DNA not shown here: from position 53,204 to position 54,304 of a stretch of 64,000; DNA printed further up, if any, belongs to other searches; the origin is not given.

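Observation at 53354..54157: The PKS thioesterase has Cys instead of Ser at the nucleophile elbow (GHCLGG)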

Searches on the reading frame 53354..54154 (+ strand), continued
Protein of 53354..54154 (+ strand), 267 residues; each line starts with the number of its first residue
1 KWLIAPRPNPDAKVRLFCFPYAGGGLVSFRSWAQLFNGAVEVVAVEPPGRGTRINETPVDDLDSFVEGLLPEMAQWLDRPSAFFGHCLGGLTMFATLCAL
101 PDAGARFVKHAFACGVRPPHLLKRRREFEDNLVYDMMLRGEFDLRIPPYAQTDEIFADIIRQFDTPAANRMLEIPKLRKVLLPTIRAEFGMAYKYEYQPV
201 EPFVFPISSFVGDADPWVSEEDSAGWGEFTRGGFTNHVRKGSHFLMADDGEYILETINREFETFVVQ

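Call 24: predict_structure(alignment_id=A1)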
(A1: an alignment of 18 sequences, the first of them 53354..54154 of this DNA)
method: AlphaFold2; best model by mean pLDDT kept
length: 267 residues; sequences in the alignment: 18
mean_pLDDT: 91.4   pTM: 0.91
mean pLDDT of the five models: 91.4, 90.9, 89.4, 89.1, 88.5
residues with pLDDT >= 90: 181; 70-90: 79; 50-70: 7; < 50: 0
segments of 3 or more residues with pLDDT < 50: none
pLDDT, mean of each block of 10 residues (from residue 1): 91 95 86 89 94 90 96 94 96 97 95 96 89 87 91 91 75 87 92 94 98 93 98 96 85 93 75
secondary structure, 60 per line:
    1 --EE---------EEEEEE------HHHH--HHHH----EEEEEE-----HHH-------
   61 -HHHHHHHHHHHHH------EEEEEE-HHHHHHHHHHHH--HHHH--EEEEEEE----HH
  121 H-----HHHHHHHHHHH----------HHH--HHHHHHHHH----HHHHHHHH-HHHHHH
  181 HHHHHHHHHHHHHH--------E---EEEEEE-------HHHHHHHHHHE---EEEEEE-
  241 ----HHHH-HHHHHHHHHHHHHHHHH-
elements in order: E14-19 H26-29 H32-35 E40-45 H62-74 E81-86 H88-99 H102-105 E108-114 H127-137 H153-161 H166-173 H175-194 E207-212 H220-229 E234-239 H245-248 H250-266

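Call 28: fold_search(model_id=the predicted structure, library=pdb)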
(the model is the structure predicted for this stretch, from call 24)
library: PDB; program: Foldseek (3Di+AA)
matches with E <= 10: 1633; with E <= 0.001: 1207
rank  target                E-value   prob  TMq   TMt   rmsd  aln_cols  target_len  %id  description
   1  3fla_A                9.9e-21  1.00  0.78  0.84   3.6       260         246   32  RifR - Type II thioesterase from Rifamycin NRPS/PKS biosynthetic pathway - Form 1 (released 2009-01-06)
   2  3flb                  1.7e-20  1.00  0.77  0.84   3.6       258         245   31  RifR - Type II thioesterase from Rifamycin NRPS/PKS biosynthetic pathway - Form 2 (released 2009-01-06)
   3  6vap_B                3.3e-18  1.00  0.77  0.83   3.1       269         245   26  Structure of the type II thioesterase BorB from the borrelidin biosynthetic cluster (released 2020-05-06)
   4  3qmv_B                1.3e-17  1.00  0.79  0.83   2.2       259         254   27  RedJ-Thioesterase from the Prodiginine biosynthetic pathway in Streptomyces coelicolor (released 2011-05-04)
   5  3qmv_C                1.4e-17  1.00  0.79  0.79   2.3       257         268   28  RedJ-Thioesterase from the Prodiginine biosynthetic pathway in Streptomyces coelicolor (released 2011-05-04)
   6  3qmv_D                1.5e-17  1.00  0.80  0.80   3.0       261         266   28  RedJ-Thioesterase from the Prodiginine biosynthetic pathway in Streptomyces coelicolor (released 2011-05-04)
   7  7e3z                  3.3e-17  1.00  0.77  0.83   2.7       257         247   24  Non-Ribosomal Peptide Synthetases, Thioesterase (released 2021-12-22)
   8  3qmw_A                4.1e-17  1.00  0.77  0.84   2.5       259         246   28  RedJ with PEG molecule bound in the active site (released 2011-05-04)
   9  3qmw_D                4.4e-17  1.00  0.78  0.83   2.4       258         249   28  RedJ with PEG molecule bound in the active site (released 2011-05-04)
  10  6vap_A                5.9e-17  1.00  0.76  0.86   2.6       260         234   26  Structure of the type II thioesterase BorB from the borrelidin biosynthetic cluster (released 2020-05-06)
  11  3qmw_B                7.5e-17  1.00  0.76  0.82   2.8       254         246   28  RedJ with PEG molecule bound in the active site (released 2011-05-04)
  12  3qmw_C                1.7e-16  1.00  0.75  0.83   3.4       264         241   28  RedJ with PEG molecule bound in the active site (released 2011-05-04)
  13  3qmv_A                3.5e-16  1.00  0.77  0.83   2.3       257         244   28  RedJ-Thioesterase from the Prodiginine biosynthetic pathway in Streptomyces coelicolor (released 2011-05-04)
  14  5ugz_A                6.7e-16  1.00  0.79  0.87   2.6       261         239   23  Crystal structure of ClbQ from the colibactin NRPS/PKS pathway (released 2017-09-20)
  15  6fvj_D                9.0e-15  1.00  0.67  0.79   4.7       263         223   22  TesA a major thioesterase from Mycobacterium tuberculosis (released 2018-10-24)
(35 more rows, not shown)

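Call 31: search_protein_families(library=pfam, proteins=[L063:1104-2012:+, L063:2012-3373:+, L063:3373-4110:+, L063:10799-11563:+, L063:11735-12943:+, L063:12448-13980:+, L063:14167-15438:+, L063:15488-19393:+, L051:12087-12959:+], max_evalue=0.001)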
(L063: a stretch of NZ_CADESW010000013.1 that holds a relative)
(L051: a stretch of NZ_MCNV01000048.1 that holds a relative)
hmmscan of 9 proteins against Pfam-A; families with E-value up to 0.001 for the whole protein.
L063:1104-2012:+ (303 aa): 0 families

L063:2012-3373:+ (454 aa): 2 families
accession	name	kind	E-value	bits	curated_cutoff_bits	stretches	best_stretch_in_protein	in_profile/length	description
PF00501.34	AMP-binding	-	9.9e-36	123.8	29.9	1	5-319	1-384/384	AMP-binding enzyme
PF13193.12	AMP-binding_C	-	1.3e-09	39.3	24.5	1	365-431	1-65/76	AMP-binding enzyme C-terminal domain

L063:3373-4110:+ (246 aa): 5 families
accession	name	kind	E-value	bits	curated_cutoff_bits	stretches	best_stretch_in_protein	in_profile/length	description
PF13561.12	adh_short_C2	-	1.2e-56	192.3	27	1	15-245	6-236/236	Enoyl-(Acyl carrier protein) reductase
PF00106.31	adh_short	-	1.4e-51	175.2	26.6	1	7-198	2-193/195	short chain dehydrogenase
PF08659.16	KR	-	3.1e-19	70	22.6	1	8-170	3-165/180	KR domain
PF23441.1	SDR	-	7.4e-08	32.5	27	1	151-244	160-255/258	SDR-like rossmann domain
PF01370.27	Epimerase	-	7.1e-05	22.8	20.9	1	8-142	1-116/240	NAD dependent epimerase/dehydratase family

L063:10799-11563:+ (255 aa): 4 families
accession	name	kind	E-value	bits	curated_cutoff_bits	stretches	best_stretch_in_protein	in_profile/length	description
PF00975.26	Thioesterase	-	5e-45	154.9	26.4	1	25-242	3-225/226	Thioesterase domain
PF12697.13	Abhydrolase_6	-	1.4e-14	55.7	26.3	1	30-237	5-216/217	Alpha/beta hydrolase family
PF00561.26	Abhydrolase_1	-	1.9e-12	47.8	25.8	1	26-113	3-91/245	alpha/beta hydrolase fold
PF12146.15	Hydrolase_4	-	1e-06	28.7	27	1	74-114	62-102/239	Serine aminopeptidase, S33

L063:11735-12943:+ (403 aa): 2 families
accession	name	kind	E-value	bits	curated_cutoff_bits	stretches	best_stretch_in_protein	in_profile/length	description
PF00106.31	adh_short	-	1.3e-26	93.8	26.6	1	119-313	2-186/195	short chain dehydrogenase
PF13561.12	adh_short_C2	-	5.8e-26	92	27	1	127-350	6-226/236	Enoyl-(Acyl carrier protein) reductase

L063:12448-13980:+ (511 aa): 2 families
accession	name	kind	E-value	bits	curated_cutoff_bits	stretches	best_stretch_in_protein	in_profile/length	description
PF00107.32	ADH_zinc_N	-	4.2e-13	49.8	31.8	1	337-453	1-116/129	Zinc-binding dehydrogenase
PF08240.17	ADH_N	-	3.4e-11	43.7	23.5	1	207-292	2-103/104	Alcohol dehydrogenase GroES-like domain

L063:14167-15438:+ (424 aa): 3 families
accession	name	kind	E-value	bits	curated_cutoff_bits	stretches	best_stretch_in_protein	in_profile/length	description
PF13458.12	Peripla_BP_6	-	3e-62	211.7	31.7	1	71-413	1-341/343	Periplasmic binding protein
PF01094.35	ANF_receptor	-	7.1e-12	45.5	25.4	1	98-301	9-213/353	Receptor family ligand binding region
PF13433.12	Peripla_BP_5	-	2.1e-10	40.7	27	1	72-162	1-91/363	Periplasmic binding protein domain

L063:15488-19393:+ (1302 aa): 5 families
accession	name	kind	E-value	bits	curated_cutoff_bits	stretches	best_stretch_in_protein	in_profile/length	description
PF00072.30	Response_reg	-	1.2e-49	167.6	30.2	2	961-1075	1-110/111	Response regulator receiver domain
PF02518.31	HATPase_c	-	2e-30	105.9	26.4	1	673-784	1-110/111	Histidine kinase-, DNA gyrase B-, and HSP90-like ATPase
PF00512.31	HisKA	-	8e-23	80.7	26.9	1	561-626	1-66/66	His Kinase A (phospho-acceptor) domain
PF01627.28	Hpt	-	8.8e-11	42.3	24.6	1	1196-1274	3-81/84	Hpt domain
PF00672.30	HAMP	-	2e-10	41.3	25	1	491-542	2-52/53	HAMP domain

L051:12087-12959:+ (291 aa): 2 families
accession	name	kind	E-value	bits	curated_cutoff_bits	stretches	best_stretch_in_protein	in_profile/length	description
PF13561.12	adh_short_C2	-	2.3e-27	96.5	27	1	15-238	6-226/236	Enoyl-(Acyl carrier protein) reductase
PF00106.31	adh_short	-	9.3e-27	94.2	26.6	1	7-202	2-187/195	short chain dehydrogenase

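Call 37: search_protein_families(library=pfam, proteins=[L068:10890-12206:+, L056:5526-5879:+, L068:630-1427:+, L079:10801-11811:+, L053:2877-3359:+, L068:2051-3406:+, L013:10493-13849:-], max_evalue=0.01)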
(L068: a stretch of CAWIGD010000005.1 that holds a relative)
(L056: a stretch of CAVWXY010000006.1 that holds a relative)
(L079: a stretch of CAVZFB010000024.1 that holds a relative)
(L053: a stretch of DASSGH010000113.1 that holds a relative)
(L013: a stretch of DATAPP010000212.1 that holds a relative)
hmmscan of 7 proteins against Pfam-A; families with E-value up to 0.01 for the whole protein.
L068:10890-12206:+ (439 aa): 1 family
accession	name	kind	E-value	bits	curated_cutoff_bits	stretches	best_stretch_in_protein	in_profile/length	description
PF01734.28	Patatin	-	5.6e-08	33.6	27.7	1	27-268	1-181/191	Patatin-like phospholipase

L056:5526-5879:+ (118 aa): 1 family
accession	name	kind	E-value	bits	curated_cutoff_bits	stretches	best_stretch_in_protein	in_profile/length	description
PF00550.31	PP-binding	-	0.00038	21.1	20.8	1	16-80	1-66/67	Phosphopantetheine attachment site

L068:630-1427:+ (266 aa): 2 families
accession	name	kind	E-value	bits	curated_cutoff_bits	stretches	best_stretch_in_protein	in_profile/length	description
PF01648.25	ACPS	-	6.9e-15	55.5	25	1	121-225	1-109/111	4'-phosphopantetheinyl transferase superfamily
PF22624.1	AASDHPPT_N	-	2.4e-07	31.4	27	1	32-115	12-96/100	4'-phosphopantetheinyl transferase, N-terminal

L079:10801-11811:+ (337 aa): 3 families
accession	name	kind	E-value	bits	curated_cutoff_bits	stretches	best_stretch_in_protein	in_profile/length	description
PF00107.32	ADH_zinc_N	-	2.9e-24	85.9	31.8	1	171-297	1-128/129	Zinc-binding dehydrogenase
PF13602.12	ADH_zinc_N_2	-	4.4e-17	63.7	27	1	203-333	1-134/134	Zinc-binding dehydrogenase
PF08240.17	ADH_N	-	5.3e-15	56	23.5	1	26-130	1-103/104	Alcohol dehydrogenase GroES-like domain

L053:2877-3359:+ (161 aa): 0 families

L068:2051-3406:+ (452 aa): 3 families
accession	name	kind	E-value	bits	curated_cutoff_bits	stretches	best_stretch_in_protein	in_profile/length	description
PF00501.34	AMP-binding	-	6.7e-33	114.5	29.9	1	11-299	4-345/384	AMP-binding enzyme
PF13193.12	AMP-binding_C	-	7.8e-11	43.2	24.5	1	367-436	1-68/76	AMP-binding enzyme C-terminal domain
PF23562.2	AMP-binding_C_3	-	0.0031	18.3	20.8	1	355-402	4-52/124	AMP-binding enzyme C-terminal domain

L013:10493-13849:- (1118 aa): 10 families
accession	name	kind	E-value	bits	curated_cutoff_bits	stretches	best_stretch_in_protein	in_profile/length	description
PF13191.12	AAA_16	-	2.3e-23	83.9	32.6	1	282-467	2-165/167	AAA ATPase domain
PF00211.25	Guanylate_cyc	-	1.8e-17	64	21.9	1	83-258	5-178/183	Adenylate and Guanylate cyclase catalytic domain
PF00536.37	SAM_1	-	2.3e-15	57.1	23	1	1-56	7-63/64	SAM domain (Sterile alpha motif)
PF07647.24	SAM_2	-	3.9e-12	46.6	20.5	1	1-56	8-65/66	SAM domain (Sterile alpha motif)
PF07719.23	TPR_2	-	5.3e-07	29.7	27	0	820-851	2-33/34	Tetratricopeptide repeat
PF13401.12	AAA_22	-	9.9e-07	29.6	27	1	304-456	5-105/130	AAA domain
PF13424.12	TPR_12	-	4.6e-06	27.2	30.1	1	990-1061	6-77/77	Tetratricopeptide repeat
PF17874.7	TPR_MalT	-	0.00027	20.8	45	0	872-978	6-111/336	MalT-like TPR region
PF24883.2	NPHP3_N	-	0.0007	20.3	24.8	1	294-346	9-64/164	Nephrocystin 3, N-terminal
PF00515.34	TPR_1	-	0.00084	19.5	27.8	0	1042-1058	14-30/34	Tetratricopeptide repeat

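Call 41: search_protein_families(library=ncbifam, proteins=[window:53354-54154:+, L013:10493-13849:-, L068:2051-3406:+, L063:3373-4110:+], max_evalue=0.001)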
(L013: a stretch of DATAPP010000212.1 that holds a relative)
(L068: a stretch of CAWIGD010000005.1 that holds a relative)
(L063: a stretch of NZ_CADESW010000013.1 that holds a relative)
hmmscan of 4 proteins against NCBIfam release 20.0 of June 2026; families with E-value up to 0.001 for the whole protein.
window:53354-54154:+ (267 aa): 0 families

L013:10493-13849:- (1118 aa): 3 families
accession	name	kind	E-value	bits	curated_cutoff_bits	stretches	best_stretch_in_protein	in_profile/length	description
TIGR03903.1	TOMM_kin_cyc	equivalog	9.2e-164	547.2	705.75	1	74-1070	275-1259/1267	TOMM system kinase/cyclase fusion protein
NF058673.1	LipAdnlyCyLipJMY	equivalog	4.6e-11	42.1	800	1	80-253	289-441/449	bifunctional lipase/adenylate cyclase LipJ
NF053520.1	HK_Porph_FimS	equivalog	0.00012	20.5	600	0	737-851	44-156/618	sensor histidine kinase FimS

L068:2051-3406:+ (452 aa): 94 families (the best 25 are shown)
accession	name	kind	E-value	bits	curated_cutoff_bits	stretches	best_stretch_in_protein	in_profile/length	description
NF005801.1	PRK07656.1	equivalog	3.7e-42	144.6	657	1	137-436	169-485/500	FadD3 family acyl-CoA ligase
NF004837.0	PRK06187.1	subfamily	9.3e-42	143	476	1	137-435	175-503/531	long-chain-fatty-acid--CoA ligase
NF006182.0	PRK08316.1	subfamily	1.2e-38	132.9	663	2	185-435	231-498/523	fatty acyl-CoA synthetase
TIGR01923.1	menE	equivalog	9.8e-38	130.1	330.15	1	32-444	4-436/442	o-succinylbenzoate--CoA ligase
NF002966.0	PRK03640.1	equivalog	5.2e-33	114.4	556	1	2-436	2-462/483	o-succinylbenzoate--CoA ligase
NF005307.0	PRK06839.1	equivalog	1.2e-31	110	748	2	316-435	353-474/496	o-succinylbenzoate--CoA ligase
NF006539.0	PRK09029.1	equivalog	3e-29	102.2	494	1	16-448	17-445/458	o-succinylbenzoate--CoA ligase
NF004511.1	PRK05852.1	equivalog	4.5e-29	101.4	650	1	181-435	211-485/505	FadD7 family fatty acid--CoA ligase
NF005676.0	PRK07470.1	equivalog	7.5e-29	100.7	774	1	134-434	178-509/544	acyl-CoA synthetase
NF006572.0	PRK09088.1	equivalog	1.8e-28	99.5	696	1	25-436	26-469/491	acyl-CoA synthetase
NF005863.0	PRK07798.1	subfamily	9.2e-28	97.1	543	2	341-435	421-512/540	acyl-CoA synthetase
NF006181.0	PRK08314.1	subfamily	9.5e-28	96.7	705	1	137-436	209-536/563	long-chain-fatty-acid--CoA ligase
NF009233.0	PRK12583.1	subfamily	9.9e-28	96.8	832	1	137-435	206-531/558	fatty acid CoA ligase family protein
NF004114.0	PRK05605.1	equivalog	4.1e-27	94.7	766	1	306-436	419-551/575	long-chain-fatty-acid--CoA ligase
NF052580.1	Str24CoAsynCasG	equivalog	7.3e-27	93.9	750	1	306-434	399-529/548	steroid-24-oyl-CoA synthetase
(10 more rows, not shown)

L063:3373-4110:+ (246 aa): 233 families (the best 25 are shown)
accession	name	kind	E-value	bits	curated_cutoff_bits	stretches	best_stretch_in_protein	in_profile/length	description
TIGR01830.1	3oxo_ACP_reduc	equivalog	8.4e-67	225.3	297.75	1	8-244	1-238/239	3-oxoacyl-[acyl-carrier-protein] reductase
NF009466.0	PRK12826.1-2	subfamily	1.2e-61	208.4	222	1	6-245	4-245/248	3-oxoacyl-ACP reductase FabG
NF005559.1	PRK07231.1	subfamily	7.1e-61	205.8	215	1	5-245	4-248/249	glucose 1-dehydrogenase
NF004197.0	PRK05653.1-1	equivalog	8.7e-61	205.7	332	1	5-245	7-247/249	3-oxoacyl-ACP reductase FabG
NF004198.0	PRK05653.1-3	equivalog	6e-58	196.2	296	1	4-244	6-246/248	3-oxoacyl-ACP reductase FabG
NF009464.0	PRK12824.1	subfamily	5.6e-56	189.9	269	1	6-244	3-242/245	3-oxoacyl-ACP reductase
TIGR01829.1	AcAcCoA_reduct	subfamily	6.3e-55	186.5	302.1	1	7-244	2-240/242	acetoacetyl-CoA reductase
NF004199.0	PRK05653.1-4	equivalog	7e-54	183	301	1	6-244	6-245/247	3-oxoacyl-ACP reductase FabG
NF006070.0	PRK08213.1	subfamily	1.9e-53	181.6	279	1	7-245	14-257/259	gluconate 5-dehydrogenase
NF005067.0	PRK06484.1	equivalog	2.9e-53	181.2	713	1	5-246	9-253/524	short chain dehydrogenase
NF052558.1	MBtsdlDhBudC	equivalog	2.1e-52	178.2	270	1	5-245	3-242/250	meso-2,3-butanediol dehydrogenase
NF047420.2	EF_P_mod_YmfI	equivalog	5.9e-52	176.7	238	1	8-244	2-235/236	elongation factor P 5-aminopentanone reductase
NF005893.0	PRK07856.1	equivalog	7.2e-52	176.2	255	1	3-243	7-240/255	SDR family oxidoreductase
NF040605.2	mycolic_FabG1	exception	1.9e-49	168.6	420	1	8-244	4-229/233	3-oxoacyl-ACP reductase FabG1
NF009468.0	PRK12826.1-4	equivalog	6e-49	167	318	1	6-244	8-247/256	SDR family oxidoreductase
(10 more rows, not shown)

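Call 45: list_cluster_members(proteins=[P0121, P0128, P0131, P0146, P0165, P0178, P0205, P0213, P0258, P0254])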
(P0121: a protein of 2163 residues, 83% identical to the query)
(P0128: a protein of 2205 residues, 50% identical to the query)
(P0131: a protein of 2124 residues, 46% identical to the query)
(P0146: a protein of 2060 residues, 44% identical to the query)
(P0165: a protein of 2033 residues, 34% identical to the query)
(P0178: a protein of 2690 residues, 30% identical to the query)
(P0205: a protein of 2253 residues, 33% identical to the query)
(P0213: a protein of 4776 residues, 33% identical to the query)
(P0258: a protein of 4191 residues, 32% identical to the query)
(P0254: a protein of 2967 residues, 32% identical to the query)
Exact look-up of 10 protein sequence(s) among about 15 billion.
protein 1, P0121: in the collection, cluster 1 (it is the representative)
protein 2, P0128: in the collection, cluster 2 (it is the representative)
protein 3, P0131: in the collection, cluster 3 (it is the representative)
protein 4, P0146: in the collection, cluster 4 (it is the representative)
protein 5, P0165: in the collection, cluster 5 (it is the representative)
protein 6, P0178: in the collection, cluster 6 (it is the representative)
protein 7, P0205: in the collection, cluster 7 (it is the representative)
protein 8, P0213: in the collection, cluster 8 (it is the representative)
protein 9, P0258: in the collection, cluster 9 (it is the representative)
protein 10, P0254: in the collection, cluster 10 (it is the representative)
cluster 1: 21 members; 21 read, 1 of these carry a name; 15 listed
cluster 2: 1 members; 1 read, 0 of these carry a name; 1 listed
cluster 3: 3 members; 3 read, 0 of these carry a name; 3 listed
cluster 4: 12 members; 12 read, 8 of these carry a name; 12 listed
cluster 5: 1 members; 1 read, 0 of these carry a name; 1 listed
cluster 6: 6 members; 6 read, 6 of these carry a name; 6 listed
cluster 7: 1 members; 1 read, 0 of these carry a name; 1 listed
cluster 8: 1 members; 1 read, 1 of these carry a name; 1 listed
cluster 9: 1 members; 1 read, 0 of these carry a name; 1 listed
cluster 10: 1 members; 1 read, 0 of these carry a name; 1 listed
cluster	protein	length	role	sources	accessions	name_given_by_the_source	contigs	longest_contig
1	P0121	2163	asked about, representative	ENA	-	-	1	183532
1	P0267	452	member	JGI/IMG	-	surfactin synthase thioesterase subunit/acyl carrier protein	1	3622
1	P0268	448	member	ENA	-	-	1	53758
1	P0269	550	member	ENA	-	-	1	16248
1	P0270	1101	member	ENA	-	-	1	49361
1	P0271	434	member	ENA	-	-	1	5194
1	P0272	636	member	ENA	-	-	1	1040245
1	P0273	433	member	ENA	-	-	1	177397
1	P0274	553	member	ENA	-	-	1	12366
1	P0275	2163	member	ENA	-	-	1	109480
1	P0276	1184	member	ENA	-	-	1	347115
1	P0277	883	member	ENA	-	-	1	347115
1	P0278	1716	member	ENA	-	-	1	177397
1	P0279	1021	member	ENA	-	-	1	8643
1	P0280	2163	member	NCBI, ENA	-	-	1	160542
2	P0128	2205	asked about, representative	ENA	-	-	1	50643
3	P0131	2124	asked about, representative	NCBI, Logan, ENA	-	-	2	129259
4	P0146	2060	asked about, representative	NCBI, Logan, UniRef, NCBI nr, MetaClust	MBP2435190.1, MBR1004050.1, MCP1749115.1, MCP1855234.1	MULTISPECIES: type I polyketide synthase [Bradyrhizobium] | Type I polyketide synthase n=1 Tax=Bradyrhizobium barranii subsp. barranii TaxID=2823807 ... | status=active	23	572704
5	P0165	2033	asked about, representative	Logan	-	-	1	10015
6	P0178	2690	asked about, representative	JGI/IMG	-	acyl transferase domain-containing protein/surfactin synthase thioesterase subunit/acyl ...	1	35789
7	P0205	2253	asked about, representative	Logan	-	-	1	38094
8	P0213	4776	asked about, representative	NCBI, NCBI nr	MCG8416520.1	MAG: SDR family NAD(P)-dependent oxidoreductase [Proteobacteria bacterium] | SDR family NAD(P)-dependent oxidoreductase [Pseudomonadota bacterium]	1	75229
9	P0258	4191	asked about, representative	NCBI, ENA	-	-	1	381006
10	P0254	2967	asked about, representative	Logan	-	-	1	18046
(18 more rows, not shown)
